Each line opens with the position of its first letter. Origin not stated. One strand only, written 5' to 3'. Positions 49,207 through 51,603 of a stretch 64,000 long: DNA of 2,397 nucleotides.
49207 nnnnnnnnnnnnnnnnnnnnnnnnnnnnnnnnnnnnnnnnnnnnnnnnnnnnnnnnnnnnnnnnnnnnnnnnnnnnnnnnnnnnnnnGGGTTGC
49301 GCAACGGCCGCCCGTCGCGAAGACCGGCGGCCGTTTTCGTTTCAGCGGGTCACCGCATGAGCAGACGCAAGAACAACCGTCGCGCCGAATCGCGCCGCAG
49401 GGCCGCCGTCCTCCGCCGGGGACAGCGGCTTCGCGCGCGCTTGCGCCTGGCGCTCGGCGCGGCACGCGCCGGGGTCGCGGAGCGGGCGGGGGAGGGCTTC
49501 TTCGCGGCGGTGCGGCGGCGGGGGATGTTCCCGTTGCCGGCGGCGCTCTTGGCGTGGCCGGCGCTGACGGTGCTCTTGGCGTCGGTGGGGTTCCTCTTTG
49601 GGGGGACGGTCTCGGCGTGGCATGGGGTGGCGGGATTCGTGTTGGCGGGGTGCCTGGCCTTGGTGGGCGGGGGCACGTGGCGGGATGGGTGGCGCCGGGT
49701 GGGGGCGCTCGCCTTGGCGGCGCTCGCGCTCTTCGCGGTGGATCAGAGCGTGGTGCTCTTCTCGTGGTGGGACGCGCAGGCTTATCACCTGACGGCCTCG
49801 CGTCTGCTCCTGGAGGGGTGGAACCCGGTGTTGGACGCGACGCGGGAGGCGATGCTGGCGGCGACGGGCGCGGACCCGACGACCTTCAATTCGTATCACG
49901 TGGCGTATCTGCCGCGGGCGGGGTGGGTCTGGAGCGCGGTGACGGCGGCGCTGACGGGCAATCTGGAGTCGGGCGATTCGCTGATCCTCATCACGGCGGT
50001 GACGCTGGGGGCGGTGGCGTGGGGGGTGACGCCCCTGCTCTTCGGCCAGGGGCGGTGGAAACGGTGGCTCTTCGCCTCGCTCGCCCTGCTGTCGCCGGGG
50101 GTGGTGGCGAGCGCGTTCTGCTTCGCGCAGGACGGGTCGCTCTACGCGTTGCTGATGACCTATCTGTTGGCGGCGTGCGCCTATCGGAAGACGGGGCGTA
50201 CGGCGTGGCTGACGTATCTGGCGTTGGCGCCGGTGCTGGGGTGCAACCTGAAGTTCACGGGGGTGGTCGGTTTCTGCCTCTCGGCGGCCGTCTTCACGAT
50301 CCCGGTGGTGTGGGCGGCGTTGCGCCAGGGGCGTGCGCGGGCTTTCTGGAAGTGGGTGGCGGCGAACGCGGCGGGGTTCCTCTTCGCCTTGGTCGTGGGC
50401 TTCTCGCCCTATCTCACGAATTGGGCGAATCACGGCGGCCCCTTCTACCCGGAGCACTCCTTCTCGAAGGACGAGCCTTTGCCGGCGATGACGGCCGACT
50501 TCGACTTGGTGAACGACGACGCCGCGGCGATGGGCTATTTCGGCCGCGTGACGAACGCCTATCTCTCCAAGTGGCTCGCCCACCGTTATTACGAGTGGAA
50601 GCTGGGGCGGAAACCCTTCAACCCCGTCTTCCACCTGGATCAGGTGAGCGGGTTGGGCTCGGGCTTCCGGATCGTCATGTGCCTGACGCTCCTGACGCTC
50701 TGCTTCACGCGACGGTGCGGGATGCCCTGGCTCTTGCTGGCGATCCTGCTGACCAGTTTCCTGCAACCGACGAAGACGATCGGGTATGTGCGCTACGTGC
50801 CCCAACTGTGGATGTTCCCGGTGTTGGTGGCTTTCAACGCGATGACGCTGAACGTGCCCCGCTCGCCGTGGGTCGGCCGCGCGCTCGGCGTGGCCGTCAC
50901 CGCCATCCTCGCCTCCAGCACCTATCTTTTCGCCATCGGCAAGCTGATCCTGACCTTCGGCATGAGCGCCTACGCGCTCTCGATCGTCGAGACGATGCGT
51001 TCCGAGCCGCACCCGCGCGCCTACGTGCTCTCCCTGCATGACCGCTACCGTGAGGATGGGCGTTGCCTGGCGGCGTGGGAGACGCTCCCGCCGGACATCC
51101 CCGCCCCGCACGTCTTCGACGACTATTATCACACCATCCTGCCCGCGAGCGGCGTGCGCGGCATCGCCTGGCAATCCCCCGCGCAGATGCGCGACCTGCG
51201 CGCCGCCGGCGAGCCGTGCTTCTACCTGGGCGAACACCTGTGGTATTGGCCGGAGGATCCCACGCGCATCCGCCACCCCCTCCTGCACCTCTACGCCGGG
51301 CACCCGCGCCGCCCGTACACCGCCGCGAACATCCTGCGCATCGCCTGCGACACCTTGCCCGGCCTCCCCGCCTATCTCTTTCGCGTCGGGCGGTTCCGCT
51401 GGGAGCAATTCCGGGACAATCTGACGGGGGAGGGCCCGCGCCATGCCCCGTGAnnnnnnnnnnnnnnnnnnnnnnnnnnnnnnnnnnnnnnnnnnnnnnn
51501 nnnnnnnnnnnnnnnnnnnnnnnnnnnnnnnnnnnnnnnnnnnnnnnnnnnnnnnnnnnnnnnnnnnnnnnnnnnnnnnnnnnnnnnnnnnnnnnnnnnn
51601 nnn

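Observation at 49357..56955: Operon of two GT-C-like polytopic membrane proteins ending in an Lnt (apolipoprotein N-acyltransferase) - TPR giant fusion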

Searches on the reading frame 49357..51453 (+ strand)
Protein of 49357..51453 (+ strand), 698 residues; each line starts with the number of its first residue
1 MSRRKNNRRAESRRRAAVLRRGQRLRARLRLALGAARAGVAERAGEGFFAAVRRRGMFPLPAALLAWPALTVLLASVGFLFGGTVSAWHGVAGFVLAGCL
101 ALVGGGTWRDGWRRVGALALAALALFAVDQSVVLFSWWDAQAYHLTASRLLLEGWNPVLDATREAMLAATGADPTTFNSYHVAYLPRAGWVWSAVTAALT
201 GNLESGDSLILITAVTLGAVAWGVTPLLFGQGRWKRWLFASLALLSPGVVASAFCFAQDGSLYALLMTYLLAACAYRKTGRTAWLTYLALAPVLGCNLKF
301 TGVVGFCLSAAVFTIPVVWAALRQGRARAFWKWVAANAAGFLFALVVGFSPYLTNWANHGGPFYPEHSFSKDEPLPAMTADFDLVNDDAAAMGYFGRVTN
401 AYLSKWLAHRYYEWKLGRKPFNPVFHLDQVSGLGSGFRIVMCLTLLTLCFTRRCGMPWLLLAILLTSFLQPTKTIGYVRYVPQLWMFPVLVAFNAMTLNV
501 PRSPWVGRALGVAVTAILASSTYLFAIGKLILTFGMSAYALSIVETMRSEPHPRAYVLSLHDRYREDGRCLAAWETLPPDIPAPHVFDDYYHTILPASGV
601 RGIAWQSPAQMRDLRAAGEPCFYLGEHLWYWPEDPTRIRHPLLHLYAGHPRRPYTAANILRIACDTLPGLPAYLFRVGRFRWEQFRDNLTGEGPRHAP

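Call 6: search_protein_families(library=pfam, proteins=[window:49357-51453:+], max_evalue=0.1)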
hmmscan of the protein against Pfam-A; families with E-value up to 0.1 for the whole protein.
window:49357-51453:+ (698 aa): 0 families

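Call 7: search_protein_families(library=ncbifam, proteins=[window:49357-51453:+], max_evalue=0.1)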
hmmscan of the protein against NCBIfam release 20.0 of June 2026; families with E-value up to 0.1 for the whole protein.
window:49357-51453:+ (698 aa): 0 families

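Call 12: find_homologous_proteins(query=window:49357-51453:+)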
Query window:49357-51453:+ (698 aa): 48 proteins with E <= 0.001 among 8000 candidates.
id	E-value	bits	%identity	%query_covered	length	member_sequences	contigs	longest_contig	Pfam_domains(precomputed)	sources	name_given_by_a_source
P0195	0.0e+0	1605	100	100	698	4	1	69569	-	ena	-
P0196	0.0e+0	1286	85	93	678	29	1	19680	-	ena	-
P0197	0.0e+0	1233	83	92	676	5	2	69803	-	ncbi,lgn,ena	-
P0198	0.0e+0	1167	78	92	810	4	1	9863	-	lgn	-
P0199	0.0e+0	1150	75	94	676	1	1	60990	-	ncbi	-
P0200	0.0e+0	1150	77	92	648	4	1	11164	-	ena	-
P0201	0.0e+0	1146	77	92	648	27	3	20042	-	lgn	-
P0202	0.0e+0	1136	70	99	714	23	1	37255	-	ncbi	-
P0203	0.0e+0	1134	70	99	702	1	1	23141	-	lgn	-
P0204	0.0e+0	1119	71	95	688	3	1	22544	-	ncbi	-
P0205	0.0e+0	1116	69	99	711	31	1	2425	-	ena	-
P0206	0.0e+0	1108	74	92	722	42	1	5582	-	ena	-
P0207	0.0e+0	1106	72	93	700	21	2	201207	-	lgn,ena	-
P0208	0.0e+0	1102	71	91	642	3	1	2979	-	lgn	-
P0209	0.0e+0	1099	72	93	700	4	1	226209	-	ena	-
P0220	5.4e-290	982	65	95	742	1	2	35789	-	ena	-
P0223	4.7e-285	966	63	97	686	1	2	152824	-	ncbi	-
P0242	4.2e-6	44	25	52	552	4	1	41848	-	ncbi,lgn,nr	ncbi:MAG TPA: hypothetical protein DCQ93_03760 [Bacteroidetes bacterium]|nr:hypothetical protein [Ba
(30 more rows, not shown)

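Call 17: search_solved_structures(query=A2, max_evalue=10)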
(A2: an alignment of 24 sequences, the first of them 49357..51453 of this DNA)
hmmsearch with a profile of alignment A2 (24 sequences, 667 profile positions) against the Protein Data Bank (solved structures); distinct sequences matched with E-value up to 10: 0.

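Call 31: predict_structure(alignment_id=A2)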
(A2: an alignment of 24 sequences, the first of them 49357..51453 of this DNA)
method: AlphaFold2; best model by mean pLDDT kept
length: 698 residues; sequences in the alignment: 24
mean_pLDDT: 82.3   pTM: 0.86
mean pLDDT of the five models: 82.3, 81.9, 80.8, 79.9, 78.5
residues with pLDDT >= 90: 295; 70-90: 252; 50-70: 129; < 50: 22
segments of 3 or more residues with pLDDT < 50: 1-5, 33-42, 695-698
pLDDT, mean of each block of 10 residues (from residue 1): 50 66 62 47 66 89 97 92 91 98 91 97 94 69 79 83 78 73 69 93 89 96 92 92 87 75 94 94 95 86 87 92 89 96 79 55 53 60 72 87 90 92 69 79 89 83 87 68 86 79 76 91 88 91 95 89 68 65 74 89 93 92 87 94 80 84 92 95 91 50
secondary structure, 60 per line:
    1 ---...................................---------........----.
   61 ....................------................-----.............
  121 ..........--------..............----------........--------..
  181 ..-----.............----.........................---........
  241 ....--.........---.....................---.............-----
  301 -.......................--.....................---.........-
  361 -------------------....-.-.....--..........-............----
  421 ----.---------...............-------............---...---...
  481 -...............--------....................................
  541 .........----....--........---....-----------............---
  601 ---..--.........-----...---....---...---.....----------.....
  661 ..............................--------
elements in order (helices of 4 or more, strands of 3 or more residues): H4-38 H48-55 H60-80 H87-102 H108-130 H139-152 H163-170 H179-182 H188-200 H205-229 H233-244 H247-255 H259-279 H283-295 H302-324 H327-347 H351-359 H380-383 H387-391 H394-403 H405-416 H435-449 H457-468 H482-496 H505-549 E554-557 H560-567 H571-574 H586-597 H608-616 E622-624 E628-631 H641-645 H656-690

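Call 34: fold_search(model_id=the predicted structure, library=pdb)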
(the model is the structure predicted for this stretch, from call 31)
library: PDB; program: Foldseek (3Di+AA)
matches with E <= 10: 175; with E <= 0.001: 0
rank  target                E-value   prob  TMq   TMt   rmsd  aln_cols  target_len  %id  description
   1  6x0o                  1.7e-02  0.99  0.29  0.21  17.3       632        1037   12  Single-Particle Cryo-EM Structure of Arabinosyltransferase EmbB from Mycobacterium smegmatis (released 2020-06-10)
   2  8pn9_A                3.8e-02  1.00  0.32  0.34  12.0       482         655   12  Structure of human oligosaccharyltransferase OST-A complex bound to NGI-1 (released 2024-05-08)
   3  9s6t_A                3.8e-02  0.99  0.32  0.42   8.5       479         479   12  Ternary cryo-EM structure of chicken ALG12 with Dol25-PP-GlcNAc2Man7, Dol25-P-Man, and Fab (released 2026-03-18)
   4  6s7t_A                1.2e-01  0.94  0.30  0.30  10.3       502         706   12  Cryo-EM structure of human oligosaccharyltransferase complex OST-B (released 2019-12-18)
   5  8b6l_I                1.2e-01  0.97  0.30  0.31  13.6       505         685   12  Subtomogram average of the human Sec61-TRAP-OSTA-translocon (released 2022-12-07)
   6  7bvf_B                1.3e-01  0.91  0.32  0.22  15.8       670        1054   12  Cryo-EM structure of Mycobacterium tuberculosis arabinosyltransferase EmbA-EmbB-AcpM2 in complex with ethambutol (released 2020-04-29)
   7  9g8j_D                1.4e-01  0.13  0.14  0.14  25.5       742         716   12  Structure of K+-dependent Na+-PPase from Thermotoga maritima in complex with zoledronate (released 2025-06-04)
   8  7d5p_B                2.4e-01  0.10  0.10  0.14  25.1       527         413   13  Structure of NorC transporter in an outward-open conformation in complex with a single-chain Indian camelid antibody (released 2021-06-09)
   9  8agb_A                3.8e-01  0.72  0.27  0.29  14.3       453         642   13  Structure of yeast oligosaccharylransferase complex with lipid-linked oligosaccharide bound (released 2022-12-07)
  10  6xr1                  4.7e-01  0.10  0.12  0.15  24.0       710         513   12  Computationally designed right-handed alpha/alpha single-chain toroid with 9 repeats (released 2021-07-14)
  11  9g8j_C                5.3e-01  0.08  0.14  0.14  24.5       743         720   13  Structure of K+-dependent Na+-PPase from Thermotoga maritima in complex with zoledronate (released 2025-06-04)
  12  6f2g_A                5.7e-01  0.05  0.08  0.11  24.4       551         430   12  Bacterial asc transporter crystal structure in open to in conformation (released 2019-04-24)
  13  5lzr_A                6.2e-01  0.08  0.15  0.15  25.6       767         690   14  Crystal structure of Thermotoga maritima sodium pumping membrane integral pyrophosphatase in complex with tungstate an (released 2016-12-14)
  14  2q72                  6.5e-01  0.04  0.09  0.11  24.4       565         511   13  Crystal Structure Analysis of LeuT complexed with L-leucine, sodium, and imipramine (released 2007-08-21)
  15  4av6_A                8.3e-01  0.06  0.13  0.13  24.3       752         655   11  Crystal structure of Thermotoga maritima sodium pumping membrane integral pyrophosphatase at 4 A in complex with phosp (released 2012-08-08)
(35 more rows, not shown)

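Call 64: find_encoding_contigs(protein=P0223, flank=10000, max_places=1)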
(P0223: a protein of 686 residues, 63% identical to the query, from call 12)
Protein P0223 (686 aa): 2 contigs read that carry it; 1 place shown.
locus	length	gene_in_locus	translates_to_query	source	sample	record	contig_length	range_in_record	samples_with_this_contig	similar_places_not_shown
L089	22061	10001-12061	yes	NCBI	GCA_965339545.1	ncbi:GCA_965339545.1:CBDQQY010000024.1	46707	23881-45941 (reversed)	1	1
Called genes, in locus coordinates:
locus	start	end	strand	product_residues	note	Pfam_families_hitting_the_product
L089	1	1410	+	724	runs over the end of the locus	?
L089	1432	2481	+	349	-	PF00106:adh_short (faint), PF01073:3Beta_HSD, PF01370:Epimerase, PF02719:Polysacc_synt_2, PF04321:RmlD_sub_bind, PF07993:NAD_binding_4 (faint), PF16363:GDP_Man_Dehyd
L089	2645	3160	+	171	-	-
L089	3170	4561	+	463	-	-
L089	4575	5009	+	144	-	PF07233:DUF1425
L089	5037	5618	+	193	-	PF13036:LpoB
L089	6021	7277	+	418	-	PF01808:AICARFT_IMPCHas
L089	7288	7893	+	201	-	-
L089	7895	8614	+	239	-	PF12728:HTH_17 (weak), PF00359:PTS_EIIA_2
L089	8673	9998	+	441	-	PF00639:Rotamase, PF13616:Rotamase_3, PF13145:Rotamase_2 (weak)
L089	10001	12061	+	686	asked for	-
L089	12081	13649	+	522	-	PF20154:LNT_N, PF00795:CN_hydrolase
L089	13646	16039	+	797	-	PF13432:TPR_16 (faint), PF13525:YfiO (faint), PF13428:TPR_14 (faint), PF13174:TPR_6 (faint), PF00515:TPR_1 (faint)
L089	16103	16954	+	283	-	PF13419:HAD_2 (weak)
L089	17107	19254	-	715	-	PF00270:DEAD, PF00271:Helicase_C, PF16124:RecQ_Zn_bind, PF09382:RQC (weak), PF00570:HRDC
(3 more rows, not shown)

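Call 65: find_encoding_contigs(protein=P0220, flank=10000, max_places=1)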
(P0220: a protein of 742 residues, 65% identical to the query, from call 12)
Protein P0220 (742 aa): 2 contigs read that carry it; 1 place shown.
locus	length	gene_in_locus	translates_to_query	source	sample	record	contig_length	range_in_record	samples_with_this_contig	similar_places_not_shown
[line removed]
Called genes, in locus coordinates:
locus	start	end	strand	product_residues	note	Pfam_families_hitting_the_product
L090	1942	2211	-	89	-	-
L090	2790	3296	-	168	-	-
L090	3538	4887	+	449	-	PF13623:SurA_N_2 (weak), PF13624:SurA_N_3 (weak), PF00639:Rotamase, PF13616:Rotamase_3, PF13145:Rotamase_2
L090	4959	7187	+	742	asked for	-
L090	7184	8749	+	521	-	-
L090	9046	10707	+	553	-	PF20154:LNT_N, PF00795:CN_hydrolase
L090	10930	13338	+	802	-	PF13428:TPR_14 (faint), PF13432:TPR_16 (faint), PF13174:TPR_6 (faint), PF13525:YfiO (faint)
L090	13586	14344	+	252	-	PF07963:N_methyl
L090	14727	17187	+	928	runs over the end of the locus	-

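Call 77: search_protein_families(library=pfam, alignment_id=A2, max_evalue=1)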
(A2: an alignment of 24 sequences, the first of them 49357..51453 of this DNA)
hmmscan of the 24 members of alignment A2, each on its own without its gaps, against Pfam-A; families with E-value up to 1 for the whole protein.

A. member 1, window:49357-51453:+ (698 aa): 0 families

B. families by the number of members that match (of 24 scanned): 9 families
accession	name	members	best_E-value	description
PF19297.4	QcrA_N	2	0.29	QcrA subunit N-terminal region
PF19529.4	DUF6057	1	0.002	Family of unknown function (DUF6057)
PF11833.13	CPP1-like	1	0.046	Protein CHAPERONE-LIKE PROTEIN OF POR1-like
PF15086.11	UPF0542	1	0.19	Uncharacterised protein family UPF0542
PF24016.2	DUF7330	1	0.19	Domain of unknown function (DUF7330)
PF05478.16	Prominin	1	0.21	Prominin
PF07476.17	MAAL_C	1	0.27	Methylaspartate ammonia-lyase C-terminus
PF05401.17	NodS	1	0.29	Nodulation protein S (NodS)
PF09964.14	DUF2198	1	0.66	Uncharacterized protein conserved in bacteria (DUF2198)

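Call 94: find_encoding_contigs(protein=P0242, flank=8000, max_places=1)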
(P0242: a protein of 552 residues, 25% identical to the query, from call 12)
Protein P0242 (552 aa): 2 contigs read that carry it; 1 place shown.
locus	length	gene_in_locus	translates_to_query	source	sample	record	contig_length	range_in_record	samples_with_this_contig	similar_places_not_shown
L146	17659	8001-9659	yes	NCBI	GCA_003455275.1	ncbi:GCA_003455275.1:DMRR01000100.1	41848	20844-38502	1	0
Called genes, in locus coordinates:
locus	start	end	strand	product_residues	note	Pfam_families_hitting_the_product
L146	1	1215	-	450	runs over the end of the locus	PF25917:BSH_RND, PF25973:BSH_CzcB (weak), PF25885:HH_EMRA (weak), PF25876:HH_MFP_RND (weak), PF25893:HH_CzcB (weak), PF25990:Beta-barrel_YknX, PF26002:Beta-barrel_AprE (weak), PF25989:YknX_C, +2 more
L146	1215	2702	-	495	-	PF02321:OEP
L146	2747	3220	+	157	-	PF00383:dCMP_cyt_deam_1, PF14437:MafB19-deam, PF14439:Bd3614-deam (faint)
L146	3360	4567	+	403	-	PF13517:FG-GAP_3 (faint), PF01839:FG-GAP (faint)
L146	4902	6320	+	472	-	PF13585:CHU_C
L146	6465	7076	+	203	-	PF00081:Sod_Fe_N, PF02777:Sod_Fe_C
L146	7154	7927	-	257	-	PF09674:DUF2400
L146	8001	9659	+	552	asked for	-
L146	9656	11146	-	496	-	PF00221:Lyase_aromatic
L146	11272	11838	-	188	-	PF04079:SMC_ScpB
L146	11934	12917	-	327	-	PF01073:3Beta_HSD, PF01370:Epimerase, PF02719:Polysacc_synt_2, PF04321:RmlD_sub_bind, PF05368:NmrA, PF07993:NAD_binding_4, PF13460:NAD_binding_10, PF16363:GDP_Man_Dehyd, +1 more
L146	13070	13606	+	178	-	PF02620:YceD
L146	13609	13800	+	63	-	-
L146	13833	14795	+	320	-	PF02504:FA_synthesis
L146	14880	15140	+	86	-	PF06902:Fer4_19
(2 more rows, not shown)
